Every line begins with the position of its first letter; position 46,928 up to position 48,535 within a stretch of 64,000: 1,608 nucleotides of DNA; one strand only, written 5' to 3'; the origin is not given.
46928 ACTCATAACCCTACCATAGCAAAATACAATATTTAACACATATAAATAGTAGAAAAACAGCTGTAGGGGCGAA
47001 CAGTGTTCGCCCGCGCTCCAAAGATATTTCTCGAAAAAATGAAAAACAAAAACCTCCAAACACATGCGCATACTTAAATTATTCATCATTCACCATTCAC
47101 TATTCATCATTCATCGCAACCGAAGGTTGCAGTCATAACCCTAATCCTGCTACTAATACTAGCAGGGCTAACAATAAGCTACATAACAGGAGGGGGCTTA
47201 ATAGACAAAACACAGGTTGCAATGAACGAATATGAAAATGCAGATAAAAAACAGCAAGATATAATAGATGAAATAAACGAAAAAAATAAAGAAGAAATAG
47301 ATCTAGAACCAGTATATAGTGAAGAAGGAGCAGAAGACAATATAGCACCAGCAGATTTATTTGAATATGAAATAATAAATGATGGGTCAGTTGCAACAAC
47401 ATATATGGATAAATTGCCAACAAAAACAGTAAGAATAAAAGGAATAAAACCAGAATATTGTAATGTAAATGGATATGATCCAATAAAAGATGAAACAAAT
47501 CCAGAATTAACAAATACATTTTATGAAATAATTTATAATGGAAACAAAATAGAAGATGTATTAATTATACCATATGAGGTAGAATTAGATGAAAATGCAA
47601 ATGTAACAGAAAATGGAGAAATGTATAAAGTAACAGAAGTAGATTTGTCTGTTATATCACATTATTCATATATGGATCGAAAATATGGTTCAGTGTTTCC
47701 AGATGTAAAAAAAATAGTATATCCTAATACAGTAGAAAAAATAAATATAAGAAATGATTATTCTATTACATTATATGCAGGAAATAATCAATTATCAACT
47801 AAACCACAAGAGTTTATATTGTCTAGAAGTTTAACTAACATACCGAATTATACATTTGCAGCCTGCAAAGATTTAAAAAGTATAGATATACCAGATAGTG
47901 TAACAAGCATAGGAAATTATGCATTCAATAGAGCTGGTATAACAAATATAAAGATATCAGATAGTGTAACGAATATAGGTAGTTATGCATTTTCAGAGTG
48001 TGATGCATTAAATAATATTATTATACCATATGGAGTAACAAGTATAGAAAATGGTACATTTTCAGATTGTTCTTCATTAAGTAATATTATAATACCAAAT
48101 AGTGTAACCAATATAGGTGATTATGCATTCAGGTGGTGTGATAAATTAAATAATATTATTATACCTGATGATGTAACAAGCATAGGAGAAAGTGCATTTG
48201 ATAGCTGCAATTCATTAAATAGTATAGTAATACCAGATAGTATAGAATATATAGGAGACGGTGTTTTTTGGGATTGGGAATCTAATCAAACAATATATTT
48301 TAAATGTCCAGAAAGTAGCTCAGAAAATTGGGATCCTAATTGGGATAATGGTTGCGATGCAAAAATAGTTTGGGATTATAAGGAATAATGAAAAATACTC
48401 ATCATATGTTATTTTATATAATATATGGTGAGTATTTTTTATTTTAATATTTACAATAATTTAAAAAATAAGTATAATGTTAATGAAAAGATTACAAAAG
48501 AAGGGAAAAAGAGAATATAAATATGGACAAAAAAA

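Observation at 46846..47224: The LRR surface protein has an in-frame membrane anchor but no start codon; the upstream ATG is out of frame across five ATTCAYY heptamers, and the whole leader is duplicated 207 bp upstream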

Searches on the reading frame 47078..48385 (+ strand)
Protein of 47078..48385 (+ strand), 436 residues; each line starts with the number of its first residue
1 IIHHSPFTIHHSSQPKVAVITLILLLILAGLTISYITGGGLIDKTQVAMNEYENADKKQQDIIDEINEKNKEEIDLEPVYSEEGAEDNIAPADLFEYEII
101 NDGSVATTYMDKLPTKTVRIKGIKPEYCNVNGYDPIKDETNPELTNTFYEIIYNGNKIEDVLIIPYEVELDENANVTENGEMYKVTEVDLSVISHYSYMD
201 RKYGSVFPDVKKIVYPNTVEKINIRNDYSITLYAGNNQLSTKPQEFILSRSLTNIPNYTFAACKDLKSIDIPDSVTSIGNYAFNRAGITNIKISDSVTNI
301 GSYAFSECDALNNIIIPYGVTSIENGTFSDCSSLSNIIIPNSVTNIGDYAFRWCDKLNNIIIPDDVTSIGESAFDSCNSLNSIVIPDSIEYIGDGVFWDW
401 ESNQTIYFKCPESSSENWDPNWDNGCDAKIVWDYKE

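Call 15: find_homologous_proteins(query=window:47078-48385:+, max_evalue=0.00001)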
Query seq(436 aa) (436 aa): 7991 proteins with E <= 0.00001 among 8000 candidates; the best 120 are listed.
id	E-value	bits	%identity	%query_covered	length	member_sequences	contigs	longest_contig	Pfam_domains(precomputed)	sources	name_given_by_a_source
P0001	1.0e-273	926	98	96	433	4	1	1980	PF13306.13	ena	-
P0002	3.2e-209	713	71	92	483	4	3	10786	PF13306.13,PF13855.13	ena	-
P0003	2.9e-182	625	65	92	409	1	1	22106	PF13306.13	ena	-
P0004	4.8e-172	591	61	96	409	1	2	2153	PF13306.13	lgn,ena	-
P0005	6.2e-169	581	56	92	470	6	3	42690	PF13306.13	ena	-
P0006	2.9e-168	578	55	92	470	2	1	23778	PF13306.13,PF13855.13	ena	-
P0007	1.5e-167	576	67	89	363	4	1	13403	PF13306.13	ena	-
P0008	7.4e-139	482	50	95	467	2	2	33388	PF13306.13,PF13855.13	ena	-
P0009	6.6e-135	469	54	100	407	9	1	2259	PF13306.13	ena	-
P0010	1.1e-131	458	52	36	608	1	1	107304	PF13306.13,PF13855.13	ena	-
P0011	1.9e-131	457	63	73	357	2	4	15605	PF13306.13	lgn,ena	-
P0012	1.1e-129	451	51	37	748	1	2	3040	PF13306.13,PF05725.19,PF13855.13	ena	-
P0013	8.4e-128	445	56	34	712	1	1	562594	PF13306.13,PF13855.13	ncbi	-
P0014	2.9e-125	437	49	37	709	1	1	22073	PF00069.32,PF13306.13,PF13855.13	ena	-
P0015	9.4e-123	428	55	95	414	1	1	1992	PF13306.13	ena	-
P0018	3.4e-120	420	39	87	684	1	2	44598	PF13306.13,PF13855.13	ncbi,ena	-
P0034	3.2e-110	387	52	89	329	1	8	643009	PF13306.13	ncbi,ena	-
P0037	5.6e-109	383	53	89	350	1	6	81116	PF13306.13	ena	-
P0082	6.4e-101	357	59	62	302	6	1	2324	PF13306.13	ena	-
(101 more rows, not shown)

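Call 18: find_encoding_contigs(protein=P0001, flank=5000, max_places=4)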
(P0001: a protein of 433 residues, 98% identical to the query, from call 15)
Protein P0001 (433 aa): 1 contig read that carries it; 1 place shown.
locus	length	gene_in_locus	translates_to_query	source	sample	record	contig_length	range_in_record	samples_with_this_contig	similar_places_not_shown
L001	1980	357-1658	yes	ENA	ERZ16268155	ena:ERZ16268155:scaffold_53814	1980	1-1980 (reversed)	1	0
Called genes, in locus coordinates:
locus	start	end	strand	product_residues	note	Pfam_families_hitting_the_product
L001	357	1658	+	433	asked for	PF13306:LRR_5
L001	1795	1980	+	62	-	?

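Call 19: find_encoding_contigs(protein=P0009, flank=5000, max_places=6)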
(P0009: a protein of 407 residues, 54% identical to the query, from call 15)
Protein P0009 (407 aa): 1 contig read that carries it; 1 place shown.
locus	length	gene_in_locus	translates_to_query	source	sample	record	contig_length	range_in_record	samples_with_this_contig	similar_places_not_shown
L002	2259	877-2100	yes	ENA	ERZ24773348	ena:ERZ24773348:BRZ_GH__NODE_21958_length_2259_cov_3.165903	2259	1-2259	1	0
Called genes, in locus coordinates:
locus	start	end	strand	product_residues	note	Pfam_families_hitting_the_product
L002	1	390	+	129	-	?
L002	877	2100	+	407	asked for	PF13306:LRR_5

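Call 20: find_encoding_contigs(protein=P0003, flank=8000, max_places=4)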
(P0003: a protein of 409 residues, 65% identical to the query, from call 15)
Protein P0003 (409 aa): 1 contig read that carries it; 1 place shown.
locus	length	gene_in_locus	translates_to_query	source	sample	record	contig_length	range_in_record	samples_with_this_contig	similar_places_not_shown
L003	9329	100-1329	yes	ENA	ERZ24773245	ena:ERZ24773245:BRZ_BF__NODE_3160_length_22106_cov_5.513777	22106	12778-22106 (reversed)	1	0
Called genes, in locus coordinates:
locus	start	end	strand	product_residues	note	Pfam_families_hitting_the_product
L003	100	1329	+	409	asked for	PF13306:LRR_5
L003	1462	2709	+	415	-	-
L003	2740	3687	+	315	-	-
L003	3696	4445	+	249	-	PF00535:Glycos_transf_2, PF10111:Glyco_tranf_2_2, PF13641:Glyco_tranf_2_3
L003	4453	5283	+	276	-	PF00535:Glycos_transf_2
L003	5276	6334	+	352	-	PF00535:Glycos_transf_2, PF10111:Glyco_tranf_2_2, PF13641:Glyco_tranf_2_3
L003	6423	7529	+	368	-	PF05580:Peptidase_S55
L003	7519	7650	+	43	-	PF05580:Peptidase_S55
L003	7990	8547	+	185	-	PF18907:DUF5662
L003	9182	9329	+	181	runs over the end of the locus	-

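Call 28: find_encoding_contigs(protein=P0008, flank=10000, max_places=4)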
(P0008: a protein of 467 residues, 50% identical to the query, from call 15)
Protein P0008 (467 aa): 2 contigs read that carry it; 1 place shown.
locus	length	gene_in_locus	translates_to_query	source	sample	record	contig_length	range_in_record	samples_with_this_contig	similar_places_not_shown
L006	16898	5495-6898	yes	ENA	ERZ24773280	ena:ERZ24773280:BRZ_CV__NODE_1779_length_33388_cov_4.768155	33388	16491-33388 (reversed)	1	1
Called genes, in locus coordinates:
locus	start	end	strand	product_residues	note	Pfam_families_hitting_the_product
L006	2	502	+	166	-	?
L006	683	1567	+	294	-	PF04015:DUF362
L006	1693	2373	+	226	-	PF22570:LiaF-TM, PF18917:LiaI-LiaF-like_TM1 (weak), PF09922:LiaF-like_C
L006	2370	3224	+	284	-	PF13349:DUF4097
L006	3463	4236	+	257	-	PF00160:Pro_isomerase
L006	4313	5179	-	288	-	PF01545:Cation_efflux, PF16916:ZT_dimer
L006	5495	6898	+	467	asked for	PF13306:LRR_5, PF13855:LRR_8 (faint), PF13306:LRR_5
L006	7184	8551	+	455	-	-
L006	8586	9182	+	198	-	-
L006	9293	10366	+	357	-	PF13306:LRR_5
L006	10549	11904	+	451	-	PF03382:DUF285 (faint), PF13306:LRR_5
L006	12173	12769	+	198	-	PF01066:CDP-OH_P_transf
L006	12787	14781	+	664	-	PF22745:Nlig-Ia, PF01653:DNA_ligase_aden, PF03120:OB_DNA_ligase, PF03119:DNA_ligase_ZBD, PF12826:HHH_2, PF00533:BRCT, PF12738:PTCB-BRCT (weak), PF16589:BRCT_2 (weak), +1 more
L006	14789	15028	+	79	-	-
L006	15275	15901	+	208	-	-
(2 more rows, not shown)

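Call 29: find_encoding_contigs(protein=P0005, flank=10000, max_places=4)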
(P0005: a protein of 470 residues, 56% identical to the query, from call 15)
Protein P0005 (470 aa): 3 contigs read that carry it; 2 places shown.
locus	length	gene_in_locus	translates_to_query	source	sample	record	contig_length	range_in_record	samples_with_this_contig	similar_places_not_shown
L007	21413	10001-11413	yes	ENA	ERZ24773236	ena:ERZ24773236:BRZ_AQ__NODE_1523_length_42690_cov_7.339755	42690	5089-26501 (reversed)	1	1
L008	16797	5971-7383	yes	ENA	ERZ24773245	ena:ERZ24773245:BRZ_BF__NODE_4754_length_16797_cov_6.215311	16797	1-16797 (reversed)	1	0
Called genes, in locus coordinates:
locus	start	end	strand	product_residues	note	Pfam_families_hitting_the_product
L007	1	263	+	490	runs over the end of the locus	PF01326:PPDK_N, PF00391:PEP-utilizers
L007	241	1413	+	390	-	PF02896:PEP-utilizers_C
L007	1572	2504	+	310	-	PF00480:ROK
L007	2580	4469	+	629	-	PF00128:Alpha-amylase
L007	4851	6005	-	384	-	PF00589:Phage_integrase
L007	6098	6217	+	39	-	-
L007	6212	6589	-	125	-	PF12844:HTH_19 (faint), PF13560:HTH_31 (weak), PF01381:HTH_3, PF13443:HTH_26 (weak)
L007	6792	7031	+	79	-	-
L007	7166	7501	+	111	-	-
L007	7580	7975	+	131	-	PF04326:SLFN_AlbA_2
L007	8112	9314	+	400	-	PF01637:ATPase_2 (weak), PF13173:AAA_14, PF13635:DUF4143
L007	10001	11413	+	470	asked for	PF13306:LRR_5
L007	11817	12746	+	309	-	PF08545:ACP_syn_III, PF08541:ACP_syn_III_C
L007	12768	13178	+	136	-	PF00698:Acyl_transf_1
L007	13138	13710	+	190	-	PF00698:Acyl_transf_1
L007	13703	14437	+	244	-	PF00106:adh_short, PF01370:Epimerase (weak), PF08659:KR, PF13561:adh_short_C2, PF23441:SDR (weak)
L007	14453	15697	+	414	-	PF00109:ketoacyl-synt, PF00108:Thiolase_N (faint), PF02801:Ketoacyl-synt_C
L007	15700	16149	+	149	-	PF00364:Biotin_lipoyl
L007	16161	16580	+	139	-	PF22817:ApeP-like (weak), PF07977:FabA, PF22818:ApeI-like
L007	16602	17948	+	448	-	PF00289:Biotin_carb_N, PF01071:GARS_A (faint), PF02222:ATP-grasp, PF02786:CPSase_L_D2, PF07478:Dala_Dala_lig_C, PF08443:RimK, PF02785:Biotin_carb_C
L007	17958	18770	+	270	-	PF17848:Zn_ribbon_ACC, PF01039:Carboxyl_trans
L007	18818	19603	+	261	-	PF03255:ACCA, PF01039:Carboxyl_trans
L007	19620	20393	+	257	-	PF00106:adh_short, PF13561:adh_short_C2, PF08659:KR (weak), PF12241:Enoyl_reductase (faint)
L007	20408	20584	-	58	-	-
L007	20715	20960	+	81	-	-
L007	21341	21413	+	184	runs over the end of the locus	-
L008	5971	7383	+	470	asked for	PF13306:LRR_5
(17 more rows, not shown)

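Call 37: find_encoding_contigs(protein=P0034, flank=6000, max_places=8)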
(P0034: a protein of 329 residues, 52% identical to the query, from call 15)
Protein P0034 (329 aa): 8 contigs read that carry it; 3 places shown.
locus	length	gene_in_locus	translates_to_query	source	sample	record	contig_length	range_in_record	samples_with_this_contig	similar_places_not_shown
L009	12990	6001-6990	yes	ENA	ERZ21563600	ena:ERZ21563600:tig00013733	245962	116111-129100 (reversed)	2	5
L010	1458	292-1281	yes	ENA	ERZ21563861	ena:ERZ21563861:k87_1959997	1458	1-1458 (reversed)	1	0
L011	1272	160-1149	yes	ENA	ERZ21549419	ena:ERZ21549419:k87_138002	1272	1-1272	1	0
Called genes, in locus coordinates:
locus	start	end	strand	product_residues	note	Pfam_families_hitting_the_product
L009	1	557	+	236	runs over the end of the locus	PF01471:PG_binding_1, PF07486:Hydrolase_2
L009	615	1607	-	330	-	PF01368:DHH, PF02272:DHHA1 (weak)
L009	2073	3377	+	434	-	-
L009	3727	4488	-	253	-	PF01695:IstB_IS21, PF12775:AAA_7 (faint), PF00308:Bac_DnaA (weak), PF00004:AAA (weak)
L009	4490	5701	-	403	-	PF00665:rve, PF22483:Mu-transpos_C_2 (weak)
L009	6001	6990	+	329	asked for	PF13306:LRR_5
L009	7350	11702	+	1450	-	PF01336:tRNA_anti-codon (weak), PF02811:PHP, PF00929:RNase_T, PF13482:RNase_H_2 (weak), PF02811:PHP, PF07733:DNA_pol3_alpha, PF17657:DNA_pol3_finger, PF14579:HHH_6, +1 more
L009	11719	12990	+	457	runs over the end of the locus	PF01938:TRAM, PF01555:N6_N4_Mtase (weak), PF05958:tRNA_U5-meth_tr, PF02475:TRM5-TYW2_MTfase (weak), PF03602:Cons_hypoth95, PF06325:PrmA (weak), PF09445:Methyltransf_15, PF13847:Methyltransf_31, +2 more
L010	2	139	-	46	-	?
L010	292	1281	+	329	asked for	PF13306:LRR_5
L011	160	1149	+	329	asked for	PF13306:LRR_5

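Call 38: find_encoding_contigs(protein=P0037, flank=6000, max_places=6)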
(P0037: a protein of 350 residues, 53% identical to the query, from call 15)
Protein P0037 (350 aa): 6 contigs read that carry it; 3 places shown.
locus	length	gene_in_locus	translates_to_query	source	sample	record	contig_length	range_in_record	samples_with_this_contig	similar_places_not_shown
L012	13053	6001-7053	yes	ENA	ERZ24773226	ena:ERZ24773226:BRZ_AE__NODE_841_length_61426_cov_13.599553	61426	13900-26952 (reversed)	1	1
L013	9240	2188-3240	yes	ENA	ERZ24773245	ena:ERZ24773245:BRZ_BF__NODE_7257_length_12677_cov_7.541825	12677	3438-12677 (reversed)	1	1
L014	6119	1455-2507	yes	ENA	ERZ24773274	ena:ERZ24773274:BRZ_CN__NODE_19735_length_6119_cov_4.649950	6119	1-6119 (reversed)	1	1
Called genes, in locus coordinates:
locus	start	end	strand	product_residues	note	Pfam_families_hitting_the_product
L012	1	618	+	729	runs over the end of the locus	PF13328:HD_4, PF01966:HD, PF04607:RelA_SpoT, PF02824:TGS, PF19296:RelA_AH, PF28438:RelA_RIS, PF13291:ACT_4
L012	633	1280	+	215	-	PF00753:Lactamase_B, PF23023:Anti-Pycsar_Apyc1 (weak), PF19583:ODP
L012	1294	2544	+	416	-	PF01409:tRNA-synt_2d (faint), PF13393:tRNA-synt_His, PF00587:tRNA-synt_2b, PF03129:HGTP_anticodon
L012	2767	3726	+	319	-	PF07454:SpoIIP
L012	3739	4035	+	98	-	PF06961:DUF1294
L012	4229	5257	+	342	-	-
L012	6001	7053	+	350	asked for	PF13306:LRR_5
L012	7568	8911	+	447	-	-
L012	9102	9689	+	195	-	PF02223:Thymidylate_kin (faint)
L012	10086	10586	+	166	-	-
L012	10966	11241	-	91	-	-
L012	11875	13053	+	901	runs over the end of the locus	PF00690:Cation_ATPase_N, PF00122:E1-E2_ATPase, PF00702:Hydrolase, PF13246:Cation_ATPase, PF00689:Cation_ATPase_C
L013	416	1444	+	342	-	-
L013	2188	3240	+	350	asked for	PF13306:LRR_5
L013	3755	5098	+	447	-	-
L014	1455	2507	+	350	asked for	PF13306:LRR_5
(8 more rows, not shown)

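Call 56: search_protein_families(library=pfam, proteins=[P0001, L007:4851-6005:-, L007:6212-6589:-, L007:6792-7031:+, L007:7166-7501:+, L007:7580-7975:+, L007:8112-9314:+, L009:2073-3377:+], max_evalue=0.01)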
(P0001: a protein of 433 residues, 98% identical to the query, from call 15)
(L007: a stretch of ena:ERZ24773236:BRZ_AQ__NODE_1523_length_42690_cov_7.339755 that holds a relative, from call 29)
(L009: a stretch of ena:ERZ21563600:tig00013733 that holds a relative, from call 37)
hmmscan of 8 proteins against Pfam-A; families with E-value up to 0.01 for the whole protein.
P0001 (433 aa): 2 families
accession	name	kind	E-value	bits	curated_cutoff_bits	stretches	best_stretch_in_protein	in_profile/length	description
PF13306.12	LRR_5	-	3e-54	182.7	27.7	2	240-348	13-120/127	BspA type Leucine rich repeat region (6 copies)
PF13855.12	LRR_8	-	0.0019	18.3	27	0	248-269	12-33/61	Leucine rich repeat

L007:4851-6005:- (384 aa): 1 family
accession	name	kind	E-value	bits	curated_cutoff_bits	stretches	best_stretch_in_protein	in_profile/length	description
PF00589.27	Phage_integrase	-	2.6e-18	66.8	27.1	1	183-334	13-169/172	Phage integrase family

L007:6212-6589:- (125 aa): 4 families
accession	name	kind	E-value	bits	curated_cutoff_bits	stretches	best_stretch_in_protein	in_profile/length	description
PF01381.28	HTH_3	-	1.9e-10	41.1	23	1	7-60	3-55/55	Helix-turn-helix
PF13560.12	HTH_31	-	1.5e-07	32.1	27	1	5-56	6-57/64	Helix-turn-helix domain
PF13443.12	HTH_26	-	8.4e-07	29.6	22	1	16-57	13-54/63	Cro/C1-type HTH DNA-binding domain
PF12844.13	HTH_19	-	6.3e-06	26.4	30.2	1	4-60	3-58/64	Helix-turn-helix domain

L007:6792-7031:+ (79 aa): 0 families

L007:7166-7501:+ (111 aa): 0 families

L007:7580-7975:+ (131 aa): 1 family
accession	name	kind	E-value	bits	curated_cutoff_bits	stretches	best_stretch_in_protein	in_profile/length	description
PF04326.19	SLFN_AlbA_2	-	6.5e-15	56.1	25.3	1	18-122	8-110/118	Schlafen, AlbA_2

L007:8112-9314:+ (400 aa): 6 families
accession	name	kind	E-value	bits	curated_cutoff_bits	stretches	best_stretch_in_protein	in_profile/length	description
PF13173.12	AAA_14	-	1.7e-30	106.1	27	1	21-148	4-127/129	AAA domain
PF13635.12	DUF4143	-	4.4e-13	49.7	28.1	1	199-345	2-157/160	Domain of unknown function (DUF4143)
PF01637.24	ATPase_2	-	1.2e-05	25.6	33.2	1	3-84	3-86/225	ATPase domain predominantly from Archaea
PF01475.25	FUR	-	0.0035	17.9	23.1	0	214-262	11-59/121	Ferric uptake regulator family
PF13401.12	AAA_22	-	0.0046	17.7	27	0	20-82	6-60/130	AAA domain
PF14516.12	AAA_35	-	0.005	16.1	27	1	20-83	33-92/331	AAA-like domain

L009:2073-3377:+ (434 aa): 0 families
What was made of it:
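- On BspA-type LRR surface protein (Pfam LRR_5): P0001 scores 182.7 bits against a cut-off of 27.7 (call 56).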

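Call 57: search_protein_families(library=ncbifam, proteins=[P0001, L007:4851-6005:-, L009:2073-3377:+, P0018], max_evalue=0.1)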
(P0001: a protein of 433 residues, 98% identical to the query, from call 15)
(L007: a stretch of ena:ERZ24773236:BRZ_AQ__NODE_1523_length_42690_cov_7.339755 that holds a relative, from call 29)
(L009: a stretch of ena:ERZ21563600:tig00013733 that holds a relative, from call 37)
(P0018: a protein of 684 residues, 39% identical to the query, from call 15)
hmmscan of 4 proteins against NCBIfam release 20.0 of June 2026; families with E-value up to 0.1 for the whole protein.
P0001 (433 aa): 4 families
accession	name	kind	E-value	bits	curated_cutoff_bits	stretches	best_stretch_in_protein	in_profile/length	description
NF047961.1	adhesin_HupY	equivalog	2.9e-20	72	1250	2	307-406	187-284/978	leucine-rich repeat adhesin HupY/LrrG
NF045861.1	glide_Gli349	exception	7.2e-14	49.4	1750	3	282-349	2676-2742/3169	gliding machinery surface structure protein Gli349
NF006283.1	PRK08455.1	equivalog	0.0043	16.7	187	1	4-74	12-84/182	flagellar basal body-associated protein FliL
TIGR02167.2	Liste_lipo_26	repeat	0.016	14.9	30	0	256-268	1-13/26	PARCEL repeat-containing surface protein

L007:4851-6005:- (384 aa): 8 families
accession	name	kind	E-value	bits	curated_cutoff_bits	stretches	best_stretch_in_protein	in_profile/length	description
NF040815.2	recomb_XerA_Arch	equivalog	6.3e-15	55.4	220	1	102-339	34-260/263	site-specific tyrosine recombinase/integron integrase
TIGR02224.1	recomb_XerC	equivalog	2.5e-14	53.3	335.15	1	100-337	38-281/295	tyrosine recombinase XerC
TIGR02225.1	recomb_XerD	equivalog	2e-13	50.3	329.6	1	98-322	33-264/290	site-specific tyrosine recombinase XerD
NF001399.0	PRK00283.1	subfamily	7.1e-13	48.4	279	1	116-321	60-272/300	tyrosine recombinase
NF003462.0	PRK05084.1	equivalog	8.2e-09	34.6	267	1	194-346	201-357/360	tyrosine recombinase XerS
NF002331.0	PRK01287.1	subfamily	7.2e-05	21.9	371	1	139-339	109-318/365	site-specific tyrosine recombinase XerC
NF040693.1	recomb_GmtY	equivalog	0.00039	19.8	340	0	193-220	223-250/441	gamma-mobile-trio recombinase GmtY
TIGR02249.1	integrase_gron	subfamily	0.0022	17.4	265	0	166-250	95-177/315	integron integrase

L009:2073-3377:+ (434 aa): 0 families

P0018 (684 aa): 3 families
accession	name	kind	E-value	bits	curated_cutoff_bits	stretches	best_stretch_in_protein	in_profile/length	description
NF047961.1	adhesin_HupY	equivalog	2.6e-57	194.6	1250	6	382-447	186-250/978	leucine-rich repeat adhesin HupY/LrrG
NF045861.1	glide_Gli349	exception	9.5e-39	132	1750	6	367-433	2685-2749/3169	gliding machinery surface structure protein Gli349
TIGR02167.2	Liste_lipo_26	repeat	4.9e-11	42.1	30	0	470-483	2-15/26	PARCEL repeat-containing surface protein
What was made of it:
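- On Type IV prepilin (class III) signal peptide: Pfam and NCBIfam report no N_methyl-type match for P0001 (calls 56, 57).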
